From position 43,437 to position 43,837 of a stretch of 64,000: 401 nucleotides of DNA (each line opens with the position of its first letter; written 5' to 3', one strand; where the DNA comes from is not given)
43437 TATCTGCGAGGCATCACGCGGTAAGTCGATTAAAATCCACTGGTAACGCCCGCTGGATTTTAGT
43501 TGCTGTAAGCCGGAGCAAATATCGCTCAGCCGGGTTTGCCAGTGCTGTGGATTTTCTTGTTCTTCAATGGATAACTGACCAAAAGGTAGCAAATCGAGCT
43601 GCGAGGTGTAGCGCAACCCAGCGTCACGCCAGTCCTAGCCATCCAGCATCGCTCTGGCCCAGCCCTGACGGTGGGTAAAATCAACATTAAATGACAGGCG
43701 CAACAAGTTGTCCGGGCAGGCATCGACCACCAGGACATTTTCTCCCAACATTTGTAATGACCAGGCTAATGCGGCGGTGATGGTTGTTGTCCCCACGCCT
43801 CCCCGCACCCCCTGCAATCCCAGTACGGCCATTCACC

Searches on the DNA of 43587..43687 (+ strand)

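Call 43: search_dna_similar(query=window:43587-43687:+, collection=ecoli_genomes, mode=near, max_rows=8)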
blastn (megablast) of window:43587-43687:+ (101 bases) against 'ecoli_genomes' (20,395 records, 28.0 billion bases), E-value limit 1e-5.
Records with a match: 4142; places in all: 4144; records where one place covers at least 80% of the query: 4142.
Genomes with a match: 4142 of 5426; with a place that covers at least 80% of the query: 4142. Places per genome that has any: lowest 1, median 1, highest 2. On chromosomes: 4144 places; on plasmids: 0.
Best place of each record, by identity: >=99% 2239; 95-99% 1569; 90-95% 334.
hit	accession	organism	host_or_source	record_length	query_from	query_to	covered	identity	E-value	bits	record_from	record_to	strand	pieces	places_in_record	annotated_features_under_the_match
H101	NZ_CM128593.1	Escherichia coli strain 100416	Homo sapiens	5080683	1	101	100%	99.0%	3e-43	182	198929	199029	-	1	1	bcsQ: cellulose biosynthesis protein BcsQ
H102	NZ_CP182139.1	Escherichia coli strain CUWW06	wastewater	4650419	1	101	100%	99.0%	3e-43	182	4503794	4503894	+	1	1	bcsQ: cellulose biosynthesis protein BcsQ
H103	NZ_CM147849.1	Escherichia coli strain 33F4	Calf of Bos taurus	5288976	1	101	100%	99.0%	3e-43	182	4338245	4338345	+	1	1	bcsQ: cellulose biosynthesis protein BcsQ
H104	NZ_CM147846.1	Escherichia coli strain 32F4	Calf of Bos taurus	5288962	1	101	100%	99.0%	3e-43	182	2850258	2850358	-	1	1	bcsQ: cellulose biosynthesis protein BcsQ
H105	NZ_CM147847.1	Escherichia coli strain 33E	farm environment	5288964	1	101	100%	99.0%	3e-43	182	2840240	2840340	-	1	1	bcsQ: cellulose biosynthesis protein BcsQ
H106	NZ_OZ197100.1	Escherichia coli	environment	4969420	1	101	100%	99.0%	3e-43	182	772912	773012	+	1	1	bcsQ: cellulose biosynthesis protein BcsQ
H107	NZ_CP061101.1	Escherichia coli strain 1EC213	Homo sapiens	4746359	2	101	99%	100.0%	2e-44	185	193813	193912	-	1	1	bcsQ: cellulose biosynthesis protein BcsQ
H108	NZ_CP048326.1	Escherichia coli strain 61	environment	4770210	2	101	99%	100.0%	2e-44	185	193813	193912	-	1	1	bcsQ: cellulose biosynthesis protein BcsQ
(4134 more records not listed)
